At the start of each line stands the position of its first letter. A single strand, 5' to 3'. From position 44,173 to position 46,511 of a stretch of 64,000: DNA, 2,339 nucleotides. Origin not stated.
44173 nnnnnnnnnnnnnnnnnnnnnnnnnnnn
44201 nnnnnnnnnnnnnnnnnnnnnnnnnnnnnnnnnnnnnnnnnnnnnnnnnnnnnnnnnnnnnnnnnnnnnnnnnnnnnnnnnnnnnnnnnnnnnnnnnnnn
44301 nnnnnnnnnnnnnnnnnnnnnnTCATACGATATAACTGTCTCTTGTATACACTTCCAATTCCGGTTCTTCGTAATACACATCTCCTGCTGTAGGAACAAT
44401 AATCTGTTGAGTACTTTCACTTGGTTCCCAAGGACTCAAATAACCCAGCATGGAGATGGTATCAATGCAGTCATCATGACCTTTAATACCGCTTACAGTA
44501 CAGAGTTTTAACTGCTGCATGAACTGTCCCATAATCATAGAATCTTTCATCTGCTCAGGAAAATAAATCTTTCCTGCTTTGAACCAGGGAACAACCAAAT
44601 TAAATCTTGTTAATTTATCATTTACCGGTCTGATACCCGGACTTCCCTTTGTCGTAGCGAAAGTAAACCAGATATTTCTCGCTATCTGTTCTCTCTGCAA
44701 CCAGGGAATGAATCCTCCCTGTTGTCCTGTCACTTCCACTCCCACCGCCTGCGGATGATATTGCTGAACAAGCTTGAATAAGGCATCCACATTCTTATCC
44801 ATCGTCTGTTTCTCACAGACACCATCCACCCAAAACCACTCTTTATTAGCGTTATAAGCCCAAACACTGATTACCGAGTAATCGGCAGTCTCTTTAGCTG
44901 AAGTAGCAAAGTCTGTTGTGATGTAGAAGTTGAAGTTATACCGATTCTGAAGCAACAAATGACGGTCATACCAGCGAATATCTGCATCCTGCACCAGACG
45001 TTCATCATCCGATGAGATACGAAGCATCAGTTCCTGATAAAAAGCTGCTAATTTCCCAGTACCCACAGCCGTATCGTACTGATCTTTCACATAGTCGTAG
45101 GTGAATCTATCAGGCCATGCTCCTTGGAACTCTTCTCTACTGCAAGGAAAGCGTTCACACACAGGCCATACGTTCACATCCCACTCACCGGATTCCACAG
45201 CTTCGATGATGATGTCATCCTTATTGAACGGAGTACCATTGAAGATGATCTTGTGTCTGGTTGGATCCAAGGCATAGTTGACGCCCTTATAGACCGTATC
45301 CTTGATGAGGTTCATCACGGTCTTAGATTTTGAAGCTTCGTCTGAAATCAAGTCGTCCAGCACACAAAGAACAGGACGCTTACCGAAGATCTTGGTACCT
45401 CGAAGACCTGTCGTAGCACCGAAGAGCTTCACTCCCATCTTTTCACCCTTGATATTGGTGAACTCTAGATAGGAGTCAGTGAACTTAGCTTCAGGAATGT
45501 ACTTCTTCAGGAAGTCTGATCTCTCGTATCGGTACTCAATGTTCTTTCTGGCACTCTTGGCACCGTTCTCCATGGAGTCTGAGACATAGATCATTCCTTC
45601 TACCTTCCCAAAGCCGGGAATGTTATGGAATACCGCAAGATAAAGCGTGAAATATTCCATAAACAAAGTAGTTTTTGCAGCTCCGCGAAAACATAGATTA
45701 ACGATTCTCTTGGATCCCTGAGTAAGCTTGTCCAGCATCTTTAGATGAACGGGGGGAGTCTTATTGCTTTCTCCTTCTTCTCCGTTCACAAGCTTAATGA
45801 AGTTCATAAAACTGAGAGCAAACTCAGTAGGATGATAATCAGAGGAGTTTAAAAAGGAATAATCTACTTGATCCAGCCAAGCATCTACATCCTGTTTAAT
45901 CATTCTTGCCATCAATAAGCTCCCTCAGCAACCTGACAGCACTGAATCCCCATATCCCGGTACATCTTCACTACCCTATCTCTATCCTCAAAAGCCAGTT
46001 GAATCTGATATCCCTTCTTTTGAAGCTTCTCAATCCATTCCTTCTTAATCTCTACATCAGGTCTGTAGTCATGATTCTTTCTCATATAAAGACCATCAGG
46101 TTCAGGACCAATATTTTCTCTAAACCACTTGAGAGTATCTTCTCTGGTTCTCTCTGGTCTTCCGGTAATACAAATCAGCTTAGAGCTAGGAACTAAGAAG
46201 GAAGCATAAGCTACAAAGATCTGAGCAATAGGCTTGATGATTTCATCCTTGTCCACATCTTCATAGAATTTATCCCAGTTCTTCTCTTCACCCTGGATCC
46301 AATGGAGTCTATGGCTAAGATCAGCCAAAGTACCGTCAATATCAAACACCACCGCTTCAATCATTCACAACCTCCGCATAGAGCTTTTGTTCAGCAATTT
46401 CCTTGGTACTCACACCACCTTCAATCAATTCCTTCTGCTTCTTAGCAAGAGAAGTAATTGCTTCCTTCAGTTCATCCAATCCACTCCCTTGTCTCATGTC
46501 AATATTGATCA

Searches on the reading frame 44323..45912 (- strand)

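Call 100: search_protein_families(library=pfam, max_evalue=0.01, proteins=[window:44323-45912:-])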
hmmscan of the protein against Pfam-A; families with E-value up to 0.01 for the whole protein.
window:44323-45912:- (529 aa): 1 family
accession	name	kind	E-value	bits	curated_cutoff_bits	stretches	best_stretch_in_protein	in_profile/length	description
PF17289.8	Terminase_6C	-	9e-08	32.7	22.6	1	331-488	1-150/155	Terminase RNaseH-like domain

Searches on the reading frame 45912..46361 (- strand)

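Call 100: search_protein_families(library=pfam, max_evalue=0.01, proteins=[window:45912-46361:-])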
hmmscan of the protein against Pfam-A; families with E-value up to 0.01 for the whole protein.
window:45912-46361:- (149 aa): 4 families
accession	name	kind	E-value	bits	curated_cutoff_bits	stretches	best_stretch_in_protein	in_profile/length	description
PF25109.1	HAD_PNKP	-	1.3e-28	100.3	27.6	1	2-149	2-143/143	Polynucleotide kinase PNKP phosphatase domain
PF03767.20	Acid_phosphat_B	-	5.1e-10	39.7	27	1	2-126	78-204/230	HAD superfamily, subfamily IIIB (Acid phosphatase)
PF24694.1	LNS2_PITM1-3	-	6.2e-06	26.7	27.7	1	4-141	1-117/124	PITM 1-3, LNS2 domain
PF00702.32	Hydrolase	-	0.00011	23.1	26.4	1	1-128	1-125/191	haloacid dehalogenase-like hydrolase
